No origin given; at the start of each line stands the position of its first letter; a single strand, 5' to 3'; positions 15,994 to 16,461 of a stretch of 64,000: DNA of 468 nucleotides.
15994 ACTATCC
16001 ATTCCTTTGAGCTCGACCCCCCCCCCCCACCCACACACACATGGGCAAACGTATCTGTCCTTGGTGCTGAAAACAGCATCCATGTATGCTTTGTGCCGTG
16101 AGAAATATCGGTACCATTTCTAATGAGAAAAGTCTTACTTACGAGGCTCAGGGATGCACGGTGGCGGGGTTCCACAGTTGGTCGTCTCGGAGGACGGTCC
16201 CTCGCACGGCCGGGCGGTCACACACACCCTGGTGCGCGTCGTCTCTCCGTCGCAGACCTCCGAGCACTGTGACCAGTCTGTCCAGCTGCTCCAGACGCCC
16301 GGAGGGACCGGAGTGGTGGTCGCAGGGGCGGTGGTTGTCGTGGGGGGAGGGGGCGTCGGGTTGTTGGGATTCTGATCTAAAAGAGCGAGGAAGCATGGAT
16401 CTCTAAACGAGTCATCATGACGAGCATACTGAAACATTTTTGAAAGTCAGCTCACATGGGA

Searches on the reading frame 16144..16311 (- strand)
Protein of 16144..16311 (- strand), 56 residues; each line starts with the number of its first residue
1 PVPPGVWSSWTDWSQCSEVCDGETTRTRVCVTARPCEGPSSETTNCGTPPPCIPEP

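Call 8: search_protein_families(library=pfam, proteins=[window:16144-16311:-], max_evalue=10)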
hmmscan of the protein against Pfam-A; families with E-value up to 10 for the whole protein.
seq(56 aa): 4 families
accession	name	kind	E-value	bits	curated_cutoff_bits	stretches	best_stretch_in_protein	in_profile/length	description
PF00090.25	TSP_1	-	1.9e-05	25.2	21.6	1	8-52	1-49/49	Thrombospondin type 1 domain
PF19028.6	TSP1_spondin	-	0.025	15.3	41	1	7-50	3-51/52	Spondin-like TSP1 domain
PF22195.2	TSP1_CFP_C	-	0.026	15.4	27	1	5-31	3-31/90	CFP-like, C-terminal thrombospondin type 1 domain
PF19035.6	TSP1_CCN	-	5.3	7.8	27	0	11-46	6-39/44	CCN3 Nov like TSP1 domain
